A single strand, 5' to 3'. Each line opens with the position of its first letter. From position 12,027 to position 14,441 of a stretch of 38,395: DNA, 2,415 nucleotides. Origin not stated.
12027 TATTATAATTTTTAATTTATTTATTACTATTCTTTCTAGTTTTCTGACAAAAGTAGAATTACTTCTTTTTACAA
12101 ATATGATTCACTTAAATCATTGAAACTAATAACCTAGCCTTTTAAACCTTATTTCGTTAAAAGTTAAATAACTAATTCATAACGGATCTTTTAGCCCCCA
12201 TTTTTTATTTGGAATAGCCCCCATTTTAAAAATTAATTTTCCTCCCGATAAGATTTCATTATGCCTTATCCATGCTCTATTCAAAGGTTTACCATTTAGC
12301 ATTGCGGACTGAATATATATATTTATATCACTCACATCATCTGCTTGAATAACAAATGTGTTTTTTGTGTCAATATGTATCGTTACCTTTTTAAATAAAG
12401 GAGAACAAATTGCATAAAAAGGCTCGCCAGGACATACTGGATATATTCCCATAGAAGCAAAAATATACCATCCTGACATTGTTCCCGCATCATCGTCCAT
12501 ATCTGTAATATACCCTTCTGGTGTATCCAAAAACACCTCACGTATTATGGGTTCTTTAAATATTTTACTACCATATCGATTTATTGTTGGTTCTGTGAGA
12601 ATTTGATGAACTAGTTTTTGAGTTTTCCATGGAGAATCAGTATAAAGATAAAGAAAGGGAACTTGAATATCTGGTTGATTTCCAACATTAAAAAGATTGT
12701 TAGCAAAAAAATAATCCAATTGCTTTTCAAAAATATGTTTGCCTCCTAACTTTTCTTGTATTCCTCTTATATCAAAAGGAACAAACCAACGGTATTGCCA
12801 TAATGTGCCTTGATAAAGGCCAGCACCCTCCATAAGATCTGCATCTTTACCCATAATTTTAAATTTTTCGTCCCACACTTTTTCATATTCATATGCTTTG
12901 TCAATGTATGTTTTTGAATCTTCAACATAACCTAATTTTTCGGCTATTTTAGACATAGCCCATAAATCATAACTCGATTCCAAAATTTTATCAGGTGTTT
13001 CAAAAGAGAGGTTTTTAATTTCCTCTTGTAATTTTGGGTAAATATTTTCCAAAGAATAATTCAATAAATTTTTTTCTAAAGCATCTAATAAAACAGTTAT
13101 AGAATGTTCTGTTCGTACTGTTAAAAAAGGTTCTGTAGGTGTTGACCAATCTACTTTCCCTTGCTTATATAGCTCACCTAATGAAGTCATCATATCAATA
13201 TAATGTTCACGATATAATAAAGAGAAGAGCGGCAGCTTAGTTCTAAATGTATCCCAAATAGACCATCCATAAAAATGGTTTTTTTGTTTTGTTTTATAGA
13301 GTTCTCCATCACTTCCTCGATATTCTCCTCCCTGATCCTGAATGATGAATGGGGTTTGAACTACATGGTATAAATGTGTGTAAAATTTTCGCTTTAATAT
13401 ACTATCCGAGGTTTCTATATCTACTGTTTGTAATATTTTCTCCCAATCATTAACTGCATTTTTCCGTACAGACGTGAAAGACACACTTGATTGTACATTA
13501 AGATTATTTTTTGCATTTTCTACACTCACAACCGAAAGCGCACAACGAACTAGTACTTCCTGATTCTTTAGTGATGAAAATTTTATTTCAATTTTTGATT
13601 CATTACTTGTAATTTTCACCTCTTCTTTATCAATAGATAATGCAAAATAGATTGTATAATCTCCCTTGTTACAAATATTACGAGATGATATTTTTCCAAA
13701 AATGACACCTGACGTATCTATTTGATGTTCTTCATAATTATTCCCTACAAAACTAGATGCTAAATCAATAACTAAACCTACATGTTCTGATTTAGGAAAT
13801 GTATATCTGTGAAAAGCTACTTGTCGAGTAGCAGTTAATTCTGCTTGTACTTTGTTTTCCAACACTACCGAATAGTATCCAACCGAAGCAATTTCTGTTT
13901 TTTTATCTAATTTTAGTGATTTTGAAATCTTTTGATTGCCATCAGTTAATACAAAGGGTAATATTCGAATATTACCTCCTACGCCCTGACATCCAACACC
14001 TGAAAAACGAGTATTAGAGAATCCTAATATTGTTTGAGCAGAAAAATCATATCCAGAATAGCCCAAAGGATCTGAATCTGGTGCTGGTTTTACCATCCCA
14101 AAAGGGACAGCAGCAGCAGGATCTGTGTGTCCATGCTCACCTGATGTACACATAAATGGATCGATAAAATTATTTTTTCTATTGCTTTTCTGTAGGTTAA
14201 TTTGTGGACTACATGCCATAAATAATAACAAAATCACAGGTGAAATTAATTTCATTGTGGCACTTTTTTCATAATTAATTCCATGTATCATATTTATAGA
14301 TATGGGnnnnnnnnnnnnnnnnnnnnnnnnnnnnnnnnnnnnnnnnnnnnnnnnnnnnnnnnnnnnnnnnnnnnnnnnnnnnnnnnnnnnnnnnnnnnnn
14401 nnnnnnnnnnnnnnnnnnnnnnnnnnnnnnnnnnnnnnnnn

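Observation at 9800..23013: Sigma/anti-sigma-controlled SusC/SusD PUL pairing two GH92 alpha-mannosidases with a phospholipase-C-like phosphodiesterase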

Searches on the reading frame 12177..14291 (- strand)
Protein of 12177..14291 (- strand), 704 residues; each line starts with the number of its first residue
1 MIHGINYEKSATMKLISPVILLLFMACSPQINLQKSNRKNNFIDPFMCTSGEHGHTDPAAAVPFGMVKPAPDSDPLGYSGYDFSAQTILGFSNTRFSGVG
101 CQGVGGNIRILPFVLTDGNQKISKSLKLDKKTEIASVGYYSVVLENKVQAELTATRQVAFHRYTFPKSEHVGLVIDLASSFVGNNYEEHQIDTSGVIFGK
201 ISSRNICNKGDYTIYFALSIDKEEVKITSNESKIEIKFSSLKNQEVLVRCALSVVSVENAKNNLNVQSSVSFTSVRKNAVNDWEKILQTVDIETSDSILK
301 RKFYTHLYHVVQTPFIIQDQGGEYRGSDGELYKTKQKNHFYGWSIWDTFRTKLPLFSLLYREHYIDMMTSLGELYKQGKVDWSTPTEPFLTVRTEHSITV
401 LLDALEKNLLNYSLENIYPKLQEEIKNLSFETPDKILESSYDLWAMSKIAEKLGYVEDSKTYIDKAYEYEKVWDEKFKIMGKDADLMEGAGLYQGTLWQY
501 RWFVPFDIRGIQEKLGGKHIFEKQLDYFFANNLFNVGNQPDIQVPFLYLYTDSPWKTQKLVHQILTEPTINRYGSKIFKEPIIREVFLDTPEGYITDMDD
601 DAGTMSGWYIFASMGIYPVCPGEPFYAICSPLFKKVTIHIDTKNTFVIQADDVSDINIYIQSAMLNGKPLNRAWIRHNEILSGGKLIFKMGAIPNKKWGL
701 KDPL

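Call 3: search_protein_families(library=pfam, proteins=[window:12177-14291:-])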
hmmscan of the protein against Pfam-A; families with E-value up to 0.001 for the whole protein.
window:12177-14291:- (704 aa): 2 families
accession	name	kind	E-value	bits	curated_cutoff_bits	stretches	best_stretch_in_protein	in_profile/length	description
PF07971.18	Glyco_hydro_92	-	1e-100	338.4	24.6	1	259-691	1-463/464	Glycosyl hydrolase family 92 catalytic domain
PF17678.7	Glyco_hydro_92N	-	1.1e-45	156.7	34.5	1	42-247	1-230/236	Glycosyl hydrolase family 92 N-terminal domain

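Call 4: search_protein_families(library=ncbifam, proteins=[window:12177-14291:-])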
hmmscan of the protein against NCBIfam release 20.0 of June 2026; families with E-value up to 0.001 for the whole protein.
window:12177-14291:- (704 aa): 2 families
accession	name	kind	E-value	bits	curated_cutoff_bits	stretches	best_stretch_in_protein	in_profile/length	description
TIGR01180.1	aman2_put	subfamily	1.6e-111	373.7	249.55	2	17-423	13-441/749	GH92 family glycosyl hydrolase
NF035929.1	lectin_1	subfamily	8.1e-78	262.6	800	3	442-699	486-738/886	lectin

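Call 35: search_solved_structures(query=window:12177-14291:-, max_evalue=1e-10)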
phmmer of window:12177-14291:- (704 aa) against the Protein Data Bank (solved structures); distinct sequences matched with E-value up to 1e-10: 14.
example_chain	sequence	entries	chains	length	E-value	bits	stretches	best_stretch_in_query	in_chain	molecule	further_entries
2xsg_A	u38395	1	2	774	1.3e-73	251.8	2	485-700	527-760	CCMAN5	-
4aq0_A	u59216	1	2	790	1.4e-73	251.7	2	485-700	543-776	CCMAN5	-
6f8z_A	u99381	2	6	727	1.3e-70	241.9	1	40-699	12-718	Alpha-1,2-mannosidase, putative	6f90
7zgm_A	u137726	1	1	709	2.1e-69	237.9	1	43-690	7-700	Glycoside hydrolase family 92 protein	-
6f91_A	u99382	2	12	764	1e-64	222.4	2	236-702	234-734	Putative alpha-1,2-mannosidase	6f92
2wvy_A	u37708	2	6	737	5e-53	183.8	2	432-700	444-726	ALPHA-1,2-MANNOSIDASE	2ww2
2wvx_B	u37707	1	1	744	1.1e-52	182.7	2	431-702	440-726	PUTATIVE ALPHA-1,2-MANNOSIDASE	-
2wzs_A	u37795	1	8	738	1.1e-52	182.6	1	52-702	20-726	PUTATIVE ALPHA-1,2-MANNOSIDASE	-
2wvx_A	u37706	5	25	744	1.1e-52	182.6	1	52-702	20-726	PUTATIVE ALPHA-1,2-MANNOSIDASE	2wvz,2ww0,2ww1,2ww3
7nsn_A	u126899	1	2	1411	1.7e-42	148.9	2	531-702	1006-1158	GH92 alpha-1,2-mannosidase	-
7fe2_A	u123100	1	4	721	1.9e-29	105.9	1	185-698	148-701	Alpha-1,2-mannosidase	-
7fe1_A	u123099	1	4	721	5.5e-29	104.3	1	185-698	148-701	Alpha-1,2-mannosidase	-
6dwo_A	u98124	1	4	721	1e-28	103.4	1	185-697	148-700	Alpha-1,2-mannosidase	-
5swi_B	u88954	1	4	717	7.4e-23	84.1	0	144-377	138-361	Sugar hydrolase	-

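Call 47: find_related_loci(query=window:12177-14291:-, collection=metagenome_contigs, flank=10000)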
Query window:12177-14291:- (704 aa) in metagenome_contigs; peptide patterns used: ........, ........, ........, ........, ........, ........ (x = any residue, [..] = any of these).
27 stretches matched a pattern; 2 encode a relative of the query (tblastn E <= 1e-3); 2 distinct loci.
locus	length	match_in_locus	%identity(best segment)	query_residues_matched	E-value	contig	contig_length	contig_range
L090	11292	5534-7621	76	9-704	0e+0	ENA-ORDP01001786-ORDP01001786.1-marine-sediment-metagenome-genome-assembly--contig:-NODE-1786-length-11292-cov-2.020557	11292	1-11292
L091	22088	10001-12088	69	9-704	0e+0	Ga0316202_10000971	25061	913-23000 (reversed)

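Call 51: search_protein_families(library=pfam, proteins=[L091:14445-15716:+, L091:15821-16570:+, L091:16695-18041:+, L091:18092-20020:+, L091:20050-21375:+, L091:1341-2441:+], max_evalue=0.01)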
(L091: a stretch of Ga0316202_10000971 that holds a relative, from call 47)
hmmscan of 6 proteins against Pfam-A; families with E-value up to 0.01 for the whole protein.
L091:14445-15716:+ (423 aa): 1 family
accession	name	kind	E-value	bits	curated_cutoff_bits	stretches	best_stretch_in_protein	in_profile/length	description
PF02698.23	DUF218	-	8.5e-12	45.6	27.6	1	260-370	3-91/133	DUF218 domain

L091:15821-16570:+ (249 aa): 0 families

L091:16695-18041:+ (448 aa): 3 families
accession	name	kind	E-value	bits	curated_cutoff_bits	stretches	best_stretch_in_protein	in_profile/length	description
PF07690.21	MFS_1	-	5.2e-48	164.2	33.4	1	66-395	29-345/347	Major Facilitator Superfamily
PF03137.26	OATP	-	0.0025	16.6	25.8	1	187-336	216-381/545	Organic Anion Transporter Polypeptide (OATP) family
PF01770.24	Folate_carrier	-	0.0037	16.5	27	1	291-408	288-400/412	Reduced folate carrier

L091:18092-20020:+ (642 aa): 2 families
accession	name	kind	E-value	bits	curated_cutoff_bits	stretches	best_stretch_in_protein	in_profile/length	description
PF01182.26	Glucosamine_iso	-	2.9e-25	89.9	27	1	30-253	6-222/225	Glucosamine-6-phosphate isomerases/6-phosphogluconolactonase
PF02585.22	PIG-L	-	1.8e-15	58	28.2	1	364-540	1-128/129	GlcNAc-PI de-N-acetylase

L091:20050-21375:+ (441 aa): 2 families
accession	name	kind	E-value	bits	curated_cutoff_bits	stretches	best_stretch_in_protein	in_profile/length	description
PF00083.30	Sugar_tr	-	2.3e-102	343.7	22.3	1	9-437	1-450/452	Sugar (and other) transporter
PF07690.21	MFS_1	-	2.1e-35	122.7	33.4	2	14-387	2-345/347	Major Facilitator Superfamily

L091:1341-2441:+ (366 aa): 1 family
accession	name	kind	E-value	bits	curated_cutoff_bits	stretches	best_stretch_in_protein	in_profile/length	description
PF04185.19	Phosphoesterase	-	8.1e-33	114.5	23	1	77-337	113-356/356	Phosphoesterase family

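Call 79: search_solved_structures(query=window:12177-14291:-, max_evalue=1e-60, show_alignments=3)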
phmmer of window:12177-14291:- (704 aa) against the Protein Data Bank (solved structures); distinct sequences matched with E-value up to 1e-60: 5.
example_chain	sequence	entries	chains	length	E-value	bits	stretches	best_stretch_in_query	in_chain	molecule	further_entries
2xsg_A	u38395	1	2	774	1.3e-73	251.8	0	485-700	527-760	CCMAN5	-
4aq0_A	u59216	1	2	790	1.4e-73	251.7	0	485-700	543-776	CCMAN5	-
6f8z_A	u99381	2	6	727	1.3e-70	241.9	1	40-699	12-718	Alpha-1,2-mannosidase, putative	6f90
7zgm_A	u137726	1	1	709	2.1e-69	237.9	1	43-690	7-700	Glycoside hydrolase family 92 protein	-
6f91_A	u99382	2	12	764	1e-64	222.4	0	236-702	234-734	Putative alpha-1,2-mannosidase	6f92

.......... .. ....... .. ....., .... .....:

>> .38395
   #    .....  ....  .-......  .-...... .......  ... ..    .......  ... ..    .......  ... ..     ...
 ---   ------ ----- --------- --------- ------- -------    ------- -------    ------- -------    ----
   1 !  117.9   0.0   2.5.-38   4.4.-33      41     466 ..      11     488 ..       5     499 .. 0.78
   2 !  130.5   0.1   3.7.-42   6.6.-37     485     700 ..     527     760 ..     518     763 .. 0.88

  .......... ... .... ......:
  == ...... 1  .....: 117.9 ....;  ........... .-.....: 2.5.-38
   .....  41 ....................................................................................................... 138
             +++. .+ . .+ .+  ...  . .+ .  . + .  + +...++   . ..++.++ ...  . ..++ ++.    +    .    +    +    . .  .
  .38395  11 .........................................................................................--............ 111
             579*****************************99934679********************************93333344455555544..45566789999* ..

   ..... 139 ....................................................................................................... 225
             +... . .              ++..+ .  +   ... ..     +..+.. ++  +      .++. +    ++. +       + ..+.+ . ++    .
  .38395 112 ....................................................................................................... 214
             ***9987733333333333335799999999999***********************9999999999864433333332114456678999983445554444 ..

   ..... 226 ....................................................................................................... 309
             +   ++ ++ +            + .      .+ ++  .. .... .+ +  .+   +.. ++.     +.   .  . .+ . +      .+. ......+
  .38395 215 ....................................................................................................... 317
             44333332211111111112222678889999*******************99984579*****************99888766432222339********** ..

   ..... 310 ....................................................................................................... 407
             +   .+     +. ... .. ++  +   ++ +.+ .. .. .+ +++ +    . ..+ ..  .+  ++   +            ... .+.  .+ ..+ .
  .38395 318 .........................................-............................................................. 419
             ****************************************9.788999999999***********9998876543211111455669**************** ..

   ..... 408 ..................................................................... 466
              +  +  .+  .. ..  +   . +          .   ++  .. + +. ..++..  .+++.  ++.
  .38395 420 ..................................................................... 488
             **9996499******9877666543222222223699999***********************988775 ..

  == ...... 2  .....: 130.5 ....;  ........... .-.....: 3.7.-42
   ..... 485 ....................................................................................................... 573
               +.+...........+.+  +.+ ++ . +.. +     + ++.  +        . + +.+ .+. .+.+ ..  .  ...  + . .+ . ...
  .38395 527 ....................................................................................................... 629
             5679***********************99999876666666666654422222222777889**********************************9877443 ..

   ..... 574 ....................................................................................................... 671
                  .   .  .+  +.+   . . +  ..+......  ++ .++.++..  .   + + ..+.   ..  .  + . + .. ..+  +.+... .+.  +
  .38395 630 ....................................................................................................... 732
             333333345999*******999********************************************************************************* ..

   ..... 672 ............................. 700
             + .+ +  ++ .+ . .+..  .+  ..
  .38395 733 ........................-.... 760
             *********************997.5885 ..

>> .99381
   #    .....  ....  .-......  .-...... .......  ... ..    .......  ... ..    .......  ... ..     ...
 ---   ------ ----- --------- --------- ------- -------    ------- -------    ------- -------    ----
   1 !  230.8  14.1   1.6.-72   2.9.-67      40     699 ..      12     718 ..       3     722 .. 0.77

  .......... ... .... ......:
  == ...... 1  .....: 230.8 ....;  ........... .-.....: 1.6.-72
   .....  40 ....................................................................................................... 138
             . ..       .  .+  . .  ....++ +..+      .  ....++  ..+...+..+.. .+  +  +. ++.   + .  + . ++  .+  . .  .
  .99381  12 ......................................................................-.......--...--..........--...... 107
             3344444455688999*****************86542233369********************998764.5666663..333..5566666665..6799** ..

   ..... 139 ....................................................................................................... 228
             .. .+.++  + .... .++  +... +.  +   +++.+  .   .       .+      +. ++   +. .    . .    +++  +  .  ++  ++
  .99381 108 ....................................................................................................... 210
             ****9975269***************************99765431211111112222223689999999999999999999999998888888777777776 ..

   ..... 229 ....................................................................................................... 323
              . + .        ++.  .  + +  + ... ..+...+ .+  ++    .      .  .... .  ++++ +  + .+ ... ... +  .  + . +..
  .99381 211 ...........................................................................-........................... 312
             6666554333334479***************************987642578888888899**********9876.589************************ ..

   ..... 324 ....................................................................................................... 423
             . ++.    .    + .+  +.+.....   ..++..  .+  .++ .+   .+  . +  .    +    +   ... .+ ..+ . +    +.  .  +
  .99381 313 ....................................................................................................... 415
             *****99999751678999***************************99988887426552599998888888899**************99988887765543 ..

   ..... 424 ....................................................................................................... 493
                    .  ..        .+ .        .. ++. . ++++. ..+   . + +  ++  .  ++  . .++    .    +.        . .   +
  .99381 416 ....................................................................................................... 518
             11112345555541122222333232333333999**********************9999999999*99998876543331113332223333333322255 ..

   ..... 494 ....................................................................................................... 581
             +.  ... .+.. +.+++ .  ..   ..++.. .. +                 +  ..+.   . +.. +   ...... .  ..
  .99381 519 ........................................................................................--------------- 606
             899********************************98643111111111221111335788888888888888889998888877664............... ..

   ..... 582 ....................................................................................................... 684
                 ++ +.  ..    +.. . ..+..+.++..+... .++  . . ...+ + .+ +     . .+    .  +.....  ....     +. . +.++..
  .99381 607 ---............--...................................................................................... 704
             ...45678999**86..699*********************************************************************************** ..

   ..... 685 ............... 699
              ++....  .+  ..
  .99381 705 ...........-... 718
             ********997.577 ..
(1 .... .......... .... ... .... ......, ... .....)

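Call 87: search_protein_families(library=ncbifam, proteins=[L091:14445-15716:+, L091:1341-2441:+, L091:15821-16570:+], max_evalue=0.01)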
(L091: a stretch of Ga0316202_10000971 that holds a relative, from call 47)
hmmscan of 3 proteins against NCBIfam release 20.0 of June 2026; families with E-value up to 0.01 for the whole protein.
L091:14445-15716:+ (423 aa): 0 families

L091:1341-2441:+ (366 aa): 2 families
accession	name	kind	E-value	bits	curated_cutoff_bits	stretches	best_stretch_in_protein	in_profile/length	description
NF052634.1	Riean_0653_fam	subfamily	0.0091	16.9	57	1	1-31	1-29/176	Riean_0653 family protein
TIGR03397.1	acid_phos_Burk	subfamily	0.0091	15.2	362.75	0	166-267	297-399/483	acid phosphatase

L091:15821-16570:+ (249 aa): 0 families

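Call 88: find_homologous_proteins(query=L091:14445-15716:+, max_evalue=0.00001)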
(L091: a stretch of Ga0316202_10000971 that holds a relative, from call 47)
Query L091:14445-15716:+ (423 aa): 942 proteins with E <= 0.00001 among 5522 candidates; the best 120 are listed.
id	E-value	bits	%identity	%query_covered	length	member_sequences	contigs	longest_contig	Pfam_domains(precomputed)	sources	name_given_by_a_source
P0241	2.9e-278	940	100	100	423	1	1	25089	PF02698.24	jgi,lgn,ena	-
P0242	2.1e-205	700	74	100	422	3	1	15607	PF02698.24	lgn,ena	-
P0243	3.9e-203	693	71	100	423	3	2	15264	PF02698.24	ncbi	-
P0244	5.7e-201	686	72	100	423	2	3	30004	PF02698.24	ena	-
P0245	6.0e-201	686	71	100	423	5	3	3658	PF02698.24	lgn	-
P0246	1.7e-196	671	70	100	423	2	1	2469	PF02698.24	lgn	-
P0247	1.2e-191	655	68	100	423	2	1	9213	PF02698.24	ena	-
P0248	4.6e-189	646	68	100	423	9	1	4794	PF02698.24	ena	-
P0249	1.0e-187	642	67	100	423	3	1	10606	PF02698.24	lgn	-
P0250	2.4e-186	638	67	100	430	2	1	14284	PF02698.24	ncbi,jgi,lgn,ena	-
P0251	9.2e-186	636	66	100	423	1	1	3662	PF02698.24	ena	-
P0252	1.5e-185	635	67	100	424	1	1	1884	PF02698.24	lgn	-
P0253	5.5e-184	630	66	100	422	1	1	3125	PF02698.24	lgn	-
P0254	5.8e-184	630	65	100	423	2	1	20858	PF02698.24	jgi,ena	-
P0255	1.7e-182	625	65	100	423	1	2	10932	PF02698.24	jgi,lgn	-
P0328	1.2e-99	352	45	96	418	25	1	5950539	PF02698.24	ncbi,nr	ncbi:YdcF family protein [Pedobacter cryoconitis]|nr:YdcF family protein [Pedobacter cryoconitis]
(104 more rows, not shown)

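Call 95: find_encoding_contigs(protein=P0328, flank=10000, max_places=2)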
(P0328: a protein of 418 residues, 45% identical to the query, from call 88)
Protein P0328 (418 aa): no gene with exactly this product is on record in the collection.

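Call 97: search_protein_representatives(protein=window:12177-14291:-)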
Query: 704 residues. Proteins with E-value up to 0.001 (for the whole library): 9079; up to 1e-10: 4656; up to 1e-30: 1587. The best 150 are listed.
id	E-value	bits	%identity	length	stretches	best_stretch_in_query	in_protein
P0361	2.9e-253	858.9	56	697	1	33-702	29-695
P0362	4.7e-181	620.2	43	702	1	18-703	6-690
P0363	6.5e-165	566.9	43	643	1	46-700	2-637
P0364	2.3e-164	565.0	40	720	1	40-703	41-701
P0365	1.3e-162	559.3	41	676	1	36-696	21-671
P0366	3.1e-161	554.7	41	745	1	41-701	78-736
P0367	5.8e-159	547.2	41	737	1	41-700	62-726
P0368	1.9e-153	529.0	41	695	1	18-701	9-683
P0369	2.0e-152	525.6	40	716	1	14-703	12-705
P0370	1.1e-151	523.2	38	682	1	39-702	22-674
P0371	1.2e-146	506.5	40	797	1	41-700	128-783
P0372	1.2e-143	496.5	41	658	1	16-703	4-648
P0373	4.3e-142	491.4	38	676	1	13-687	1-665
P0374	5.6e-141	487.7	39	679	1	15-695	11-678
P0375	6.8e-141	487.5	41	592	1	31-594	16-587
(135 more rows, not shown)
